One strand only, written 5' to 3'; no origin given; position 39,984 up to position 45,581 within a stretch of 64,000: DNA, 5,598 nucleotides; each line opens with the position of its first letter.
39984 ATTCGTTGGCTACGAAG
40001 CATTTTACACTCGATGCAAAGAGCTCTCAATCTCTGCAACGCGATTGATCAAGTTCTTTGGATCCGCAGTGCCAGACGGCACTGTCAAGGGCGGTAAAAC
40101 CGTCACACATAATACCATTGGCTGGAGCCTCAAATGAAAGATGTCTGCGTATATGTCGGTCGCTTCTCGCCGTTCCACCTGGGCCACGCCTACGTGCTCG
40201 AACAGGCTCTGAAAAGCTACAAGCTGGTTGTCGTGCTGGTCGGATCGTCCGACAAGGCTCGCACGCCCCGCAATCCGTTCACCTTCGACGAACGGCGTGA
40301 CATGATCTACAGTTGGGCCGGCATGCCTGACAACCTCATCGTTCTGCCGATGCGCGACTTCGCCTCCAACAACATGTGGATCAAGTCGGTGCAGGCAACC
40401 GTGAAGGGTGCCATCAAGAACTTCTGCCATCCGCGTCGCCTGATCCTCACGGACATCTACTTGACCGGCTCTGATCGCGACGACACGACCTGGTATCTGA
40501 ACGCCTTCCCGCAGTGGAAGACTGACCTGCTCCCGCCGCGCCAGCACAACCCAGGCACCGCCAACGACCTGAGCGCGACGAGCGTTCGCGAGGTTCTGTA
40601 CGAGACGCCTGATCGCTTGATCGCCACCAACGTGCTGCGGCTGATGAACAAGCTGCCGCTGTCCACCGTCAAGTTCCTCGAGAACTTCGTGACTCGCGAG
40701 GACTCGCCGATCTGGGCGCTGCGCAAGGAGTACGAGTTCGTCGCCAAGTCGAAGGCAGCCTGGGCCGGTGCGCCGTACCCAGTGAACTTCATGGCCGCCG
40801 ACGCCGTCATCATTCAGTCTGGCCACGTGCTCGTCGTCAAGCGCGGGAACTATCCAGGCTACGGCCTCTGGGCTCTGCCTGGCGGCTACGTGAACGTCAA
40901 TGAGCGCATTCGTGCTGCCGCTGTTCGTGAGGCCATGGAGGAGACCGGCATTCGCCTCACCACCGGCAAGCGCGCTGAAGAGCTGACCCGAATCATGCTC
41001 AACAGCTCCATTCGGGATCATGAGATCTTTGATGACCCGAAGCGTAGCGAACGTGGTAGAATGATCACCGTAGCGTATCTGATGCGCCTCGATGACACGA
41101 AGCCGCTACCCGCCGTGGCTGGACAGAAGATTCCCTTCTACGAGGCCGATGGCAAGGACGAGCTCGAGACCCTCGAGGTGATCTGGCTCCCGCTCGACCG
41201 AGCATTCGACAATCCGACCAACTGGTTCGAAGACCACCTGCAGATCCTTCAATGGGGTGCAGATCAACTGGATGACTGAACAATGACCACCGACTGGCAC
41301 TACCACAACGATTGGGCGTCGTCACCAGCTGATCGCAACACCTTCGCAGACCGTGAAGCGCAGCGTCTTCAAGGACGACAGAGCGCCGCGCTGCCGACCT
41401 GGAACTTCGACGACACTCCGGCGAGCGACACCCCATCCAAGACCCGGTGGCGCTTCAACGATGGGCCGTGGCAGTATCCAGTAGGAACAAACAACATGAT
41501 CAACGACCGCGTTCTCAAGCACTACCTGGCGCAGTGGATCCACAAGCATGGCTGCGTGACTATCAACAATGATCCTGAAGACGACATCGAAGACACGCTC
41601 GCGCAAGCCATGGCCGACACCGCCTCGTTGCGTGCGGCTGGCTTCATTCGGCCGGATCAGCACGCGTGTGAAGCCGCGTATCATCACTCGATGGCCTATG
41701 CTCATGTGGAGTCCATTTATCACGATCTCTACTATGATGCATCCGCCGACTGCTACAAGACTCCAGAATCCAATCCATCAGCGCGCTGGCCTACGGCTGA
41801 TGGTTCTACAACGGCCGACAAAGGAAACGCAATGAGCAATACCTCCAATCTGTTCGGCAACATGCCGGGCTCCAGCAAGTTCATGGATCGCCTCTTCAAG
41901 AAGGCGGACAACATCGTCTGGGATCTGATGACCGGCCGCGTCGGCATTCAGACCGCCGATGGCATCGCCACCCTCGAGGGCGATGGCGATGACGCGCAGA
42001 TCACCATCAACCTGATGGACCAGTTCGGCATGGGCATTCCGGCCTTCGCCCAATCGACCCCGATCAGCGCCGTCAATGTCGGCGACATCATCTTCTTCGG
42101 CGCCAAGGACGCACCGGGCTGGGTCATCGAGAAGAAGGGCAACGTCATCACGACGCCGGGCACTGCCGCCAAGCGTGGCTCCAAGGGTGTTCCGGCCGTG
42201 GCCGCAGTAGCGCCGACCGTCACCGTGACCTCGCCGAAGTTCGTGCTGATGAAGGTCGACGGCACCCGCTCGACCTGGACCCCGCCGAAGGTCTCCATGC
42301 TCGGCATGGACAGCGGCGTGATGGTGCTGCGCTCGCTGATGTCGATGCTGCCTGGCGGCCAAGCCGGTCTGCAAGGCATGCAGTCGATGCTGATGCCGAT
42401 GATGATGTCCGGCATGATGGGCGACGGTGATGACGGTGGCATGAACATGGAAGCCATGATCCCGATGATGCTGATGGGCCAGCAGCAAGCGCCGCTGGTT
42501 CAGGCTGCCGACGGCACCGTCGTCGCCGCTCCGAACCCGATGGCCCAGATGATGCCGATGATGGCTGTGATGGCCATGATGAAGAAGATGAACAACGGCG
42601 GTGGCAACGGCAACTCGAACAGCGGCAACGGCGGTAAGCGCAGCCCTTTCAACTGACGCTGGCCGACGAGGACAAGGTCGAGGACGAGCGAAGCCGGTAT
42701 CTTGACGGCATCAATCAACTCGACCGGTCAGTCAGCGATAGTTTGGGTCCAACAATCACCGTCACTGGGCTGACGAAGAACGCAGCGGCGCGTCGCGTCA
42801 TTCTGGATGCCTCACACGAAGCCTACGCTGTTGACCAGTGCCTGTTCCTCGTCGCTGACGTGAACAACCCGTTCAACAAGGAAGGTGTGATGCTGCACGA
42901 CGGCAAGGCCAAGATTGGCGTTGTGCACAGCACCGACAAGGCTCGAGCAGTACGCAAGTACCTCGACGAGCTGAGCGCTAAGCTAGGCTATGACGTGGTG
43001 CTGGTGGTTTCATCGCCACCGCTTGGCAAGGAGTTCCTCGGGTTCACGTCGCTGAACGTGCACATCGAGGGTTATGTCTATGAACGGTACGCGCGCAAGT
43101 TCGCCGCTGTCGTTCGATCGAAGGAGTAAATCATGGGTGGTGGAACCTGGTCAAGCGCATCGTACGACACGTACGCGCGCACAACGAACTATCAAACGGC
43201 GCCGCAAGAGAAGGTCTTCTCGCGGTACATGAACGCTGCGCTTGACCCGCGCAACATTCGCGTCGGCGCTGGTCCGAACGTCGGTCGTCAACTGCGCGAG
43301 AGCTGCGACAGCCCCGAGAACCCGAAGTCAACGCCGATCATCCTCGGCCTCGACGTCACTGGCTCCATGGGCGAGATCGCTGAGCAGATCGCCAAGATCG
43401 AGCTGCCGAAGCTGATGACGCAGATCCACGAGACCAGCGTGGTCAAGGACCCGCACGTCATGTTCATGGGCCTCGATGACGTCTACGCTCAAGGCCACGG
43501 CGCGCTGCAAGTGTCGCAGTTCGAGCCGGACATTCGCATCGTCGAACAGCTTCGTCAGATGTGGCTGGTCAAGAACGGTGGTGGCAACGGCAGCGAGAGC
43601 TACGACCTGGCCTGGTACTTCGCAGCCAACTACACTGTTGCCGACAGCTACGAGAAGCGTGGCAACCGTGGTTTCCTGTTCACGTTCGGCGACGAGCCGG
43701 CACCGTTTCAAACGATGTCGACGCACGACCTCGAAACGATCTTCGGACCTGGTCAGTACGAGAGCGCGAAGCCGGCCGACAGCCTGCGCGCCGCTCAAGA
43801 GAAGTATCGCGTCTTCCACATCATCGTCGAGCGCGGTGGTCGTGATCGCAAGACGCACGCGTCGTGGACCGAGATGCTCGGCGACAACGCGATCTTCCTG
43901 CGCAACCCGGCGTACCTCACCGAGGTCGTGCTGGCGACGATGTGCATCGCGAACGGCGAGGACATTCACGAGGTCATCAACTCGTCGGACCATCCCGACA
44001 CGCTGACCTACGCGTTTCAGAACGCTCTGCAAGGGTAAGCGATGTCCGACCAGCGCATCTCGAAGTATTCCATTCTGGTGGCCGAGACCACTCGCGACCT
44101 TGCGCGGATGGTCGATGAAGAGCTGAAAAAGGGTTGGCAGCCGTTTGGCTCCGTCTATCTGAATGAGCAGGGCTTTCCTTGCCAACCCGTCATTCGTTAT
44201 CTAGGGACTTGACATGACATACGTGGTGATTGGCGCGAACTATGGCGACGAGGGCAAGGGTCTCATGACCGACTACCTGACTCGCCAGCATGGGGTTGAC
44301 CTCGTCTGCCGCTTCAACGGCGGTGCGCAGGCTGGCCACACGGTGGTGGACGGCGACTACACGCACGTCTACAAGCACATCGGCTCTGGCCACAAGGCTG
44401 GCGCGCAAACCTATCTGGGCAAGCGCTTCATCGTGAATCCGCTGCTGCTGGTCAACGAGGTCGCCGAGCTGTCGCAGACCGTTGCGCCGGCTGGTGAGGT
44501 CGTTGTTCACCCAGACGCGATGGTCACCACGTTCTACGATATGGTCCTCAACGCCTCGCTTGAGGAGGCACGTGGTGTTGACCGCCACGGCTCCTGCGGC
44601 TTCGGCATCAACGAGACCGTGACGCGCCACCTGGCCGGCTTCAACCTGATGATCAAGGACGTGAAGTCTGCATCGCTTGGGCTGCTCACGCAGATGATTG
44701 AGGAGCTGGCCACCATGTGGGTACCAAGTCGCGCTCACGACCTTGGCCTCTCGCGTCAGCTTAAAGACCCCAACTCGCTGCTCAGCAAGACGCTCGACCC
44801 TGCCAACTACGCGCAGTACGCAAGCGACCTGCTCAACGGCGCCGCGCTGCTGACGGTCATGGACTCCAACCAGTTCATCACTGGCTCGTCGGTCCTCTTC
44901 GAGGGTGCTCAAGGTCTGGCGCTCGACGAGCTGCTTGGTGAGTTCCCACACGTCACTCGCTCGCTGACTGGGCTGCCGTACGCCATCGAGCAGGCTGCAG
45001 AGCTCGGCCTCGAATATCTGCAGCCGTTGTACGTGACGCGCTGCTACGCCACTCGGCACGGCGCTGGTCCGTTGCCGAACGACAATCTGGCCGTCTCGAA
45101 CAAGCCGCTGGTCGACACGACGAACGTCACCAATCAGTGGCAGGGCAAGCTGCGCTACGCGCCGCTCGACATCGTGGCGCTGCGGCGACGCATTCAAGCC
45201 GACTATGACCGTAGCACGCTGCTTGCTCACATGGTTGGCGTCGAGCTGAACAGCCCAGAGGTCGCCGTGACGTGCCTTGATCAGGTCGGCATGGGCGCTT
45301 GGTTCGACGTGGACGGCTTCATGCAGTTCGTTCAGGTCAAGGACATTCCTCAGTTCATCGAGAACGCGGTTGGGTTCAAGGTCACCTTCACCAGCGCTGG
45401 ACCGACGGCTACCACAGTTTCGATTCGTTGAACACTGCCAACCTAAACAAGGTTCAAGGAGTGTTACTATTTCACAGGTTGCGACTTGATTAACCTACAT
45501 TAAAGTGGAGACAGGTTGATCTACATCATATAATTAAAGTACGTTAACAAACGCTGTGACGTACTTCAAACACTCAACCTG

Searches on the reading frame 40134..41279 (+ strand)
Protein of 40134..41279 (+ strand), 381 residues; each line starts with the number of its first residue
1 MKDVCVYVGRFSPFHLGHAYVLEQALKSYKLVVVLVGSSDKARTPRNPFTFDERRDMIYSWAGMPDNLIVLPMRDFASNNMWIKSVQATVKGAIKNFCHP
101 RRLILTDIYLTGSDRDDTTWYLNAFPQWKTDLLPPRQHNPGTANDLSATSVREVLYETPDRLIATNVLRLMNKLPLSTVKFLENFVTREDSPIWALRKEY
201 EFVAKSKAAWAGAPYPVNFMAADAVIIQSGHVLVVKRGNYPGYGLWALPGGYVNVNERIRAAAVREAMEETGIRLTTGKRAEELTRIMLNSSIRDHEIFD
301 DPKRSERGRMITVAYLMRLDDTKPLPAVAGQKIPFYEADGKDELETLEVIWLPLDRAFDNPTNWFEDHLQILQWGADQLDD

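Call 6: search_protein_families(library=phrogs, proteins=[window:40134-41279:+], max_evalue=0.001)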
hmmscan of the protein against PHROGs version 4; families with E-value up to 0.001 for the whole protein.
window:40134-41279:+ (381 aa): 9 families
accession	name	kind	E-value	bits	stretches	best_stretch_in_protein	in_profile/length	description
phrog_395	-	other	3.1e-54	186.2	1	2-374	11-369/373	cytidyltransferase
phrog_1198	-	other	4.6e-16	60.3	1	198-279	17-99/253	MutT/NUDIX hydrolase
phrog_3462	-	moron, auxiliary metabolic gene and host takeover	1.1e-06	29.2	1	2-160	2-155/346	nicotinamide-nucleotide adenylyltransferase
phrog_3041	-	other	2e-05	24.2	1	1-62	49-113/678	cytidyltransferase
phrog_15528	-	head and packaging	2e-05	24.2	1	220-316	522-618/794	portal protein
phrog_10313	-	other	3.7e-05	24.5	1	230-279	26-73/159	nudix hydrolase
phrog_6216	-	unknown function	4e-05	23.5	1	222-300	5-80/545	-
phrog_25541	-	unknown function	0.0001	22.9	1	222-279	77-131/210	-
phrog_1185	-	other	0.00079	19.9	0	245-274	180-209/301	nudix hydrolase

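Call 7: search_protein_families(library=pfam, proteins=[window:40134-41279:+], max_evalue=0.001)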
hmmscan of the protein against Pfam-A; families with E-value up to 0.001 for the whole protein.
window:40134-41279:+ (381 aa): 3 families
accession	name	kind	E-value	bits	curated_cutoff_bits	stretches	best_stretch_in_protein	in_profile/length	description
PF00293.34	NUDIX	-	1.6e-17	64.2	21.1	1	221-374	5-133/134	NUDIX domain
PF01467.32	CTP_transf_like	-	2.9e-12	47.4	21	1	6-131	1-114/133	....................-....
PF08218.17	Citrate_ly_lig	-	0.00023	21.4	20.9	0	12-62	9-54/182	Citrate lyase ligase C-terminal domain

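Call 44: find_related_loci(query=window:40134-41279:+, collection=viral_contigs, flank=10000)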
Query window:40134-41279:+ (381 aa) in viral_contigs; peptide patterns used: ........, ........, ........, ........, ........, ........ (x = any residue, [..] = any of these).
5 stretches matched a pattern; 1 encode a relative of the query (tblastn E <= 1e-3); 1 distinct loci.
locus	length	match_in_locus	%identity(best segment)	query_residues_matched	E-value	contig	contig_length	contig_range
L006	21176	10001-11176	62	3-380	1e-159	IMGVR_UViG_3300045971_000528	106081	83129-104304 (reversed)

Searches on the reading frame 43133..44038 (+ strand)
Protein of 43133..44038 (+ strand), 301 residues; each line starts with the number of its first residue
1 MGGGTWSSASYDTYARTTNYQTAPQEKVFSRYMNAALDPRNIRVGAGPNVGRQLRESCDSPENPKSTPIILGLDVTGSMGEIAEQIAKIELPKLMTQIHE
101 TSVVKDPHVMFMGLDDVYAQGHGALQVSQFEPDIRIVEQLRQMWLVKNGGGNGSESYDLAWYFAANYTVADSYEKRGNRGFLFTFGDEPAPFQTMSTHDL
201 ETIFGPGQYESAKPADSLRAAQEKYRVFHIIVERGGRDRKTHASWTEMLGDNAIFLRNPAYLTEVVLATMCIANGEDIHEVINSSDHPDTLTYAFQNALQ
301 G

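Call 21: search_protein_families(library=phrogs, proteins=[window:43133-44038:+], max_evalue=0.001)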
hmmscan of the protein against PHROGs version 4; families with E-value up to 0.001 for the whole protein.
window:43133-44038:+ (301 aa): 1 family
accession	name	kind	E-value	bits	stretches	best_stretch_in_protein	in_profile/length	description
phrog_2971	-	unknown function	2.5e-41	143.1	1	1-282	13-302/352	-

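Call 22: search_protein_families(library=pfam, proteins=[window:43133-44038:+], max_evalue=0.001)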
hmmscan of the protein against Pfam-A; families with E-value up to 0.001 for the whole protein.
window:43133-44038:+ (301 aa): 0 families

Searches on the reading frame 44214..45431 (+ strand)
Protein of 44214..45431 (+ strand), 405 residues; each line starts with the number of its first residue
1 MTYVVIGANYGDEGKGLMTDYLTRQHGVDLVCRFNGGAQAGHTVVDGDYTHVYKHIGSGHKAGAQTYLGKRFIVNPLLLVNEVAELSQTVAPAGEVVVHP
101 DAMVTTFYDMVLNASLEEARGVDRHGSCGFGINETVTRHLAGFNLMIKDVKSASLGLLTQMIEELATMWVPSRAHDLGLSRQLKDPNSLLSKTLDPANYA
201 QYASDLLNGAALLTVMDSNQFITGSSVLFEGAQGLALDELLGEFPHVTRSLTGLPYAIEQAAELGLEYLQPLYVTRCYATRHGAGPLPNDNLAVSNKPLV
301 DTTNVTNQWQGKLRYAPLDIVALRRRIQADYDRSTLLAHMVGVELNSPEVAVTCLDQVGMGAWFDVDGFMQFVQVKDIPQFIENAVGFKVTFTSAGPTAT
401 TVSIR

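Call 21: search_protein_families(library=phrogs, proteins=[window:44214-45431:+], max_evalue=0.001)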
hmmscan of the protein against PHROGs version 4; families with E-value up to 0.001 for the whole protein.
window:44214-45431:+ (405 aa): 1 family
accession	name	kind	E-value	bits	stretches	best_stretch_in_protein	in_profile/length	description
phrog_1211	-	DNA, RNA and nucleotide metabolism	3.9e-60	204.9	1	2-349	4-350/414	2-aminooxy adenylosuccinate synthetase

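Call 22: search_protein_families(library=pfam, proteins=[window:44214-45431:+], max_evalue=0.001)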
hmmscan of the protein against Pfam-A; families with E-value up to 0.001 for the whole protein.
window:44214-45431:+ (405 aa): 1 family
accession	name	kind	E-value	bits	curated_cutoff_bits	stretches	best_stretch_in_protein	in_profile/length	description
PF00709.27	Adenylsucc_synt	-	5.3e-44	151.1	27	1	4-329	1-315/416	Adenylosuccinate synthetase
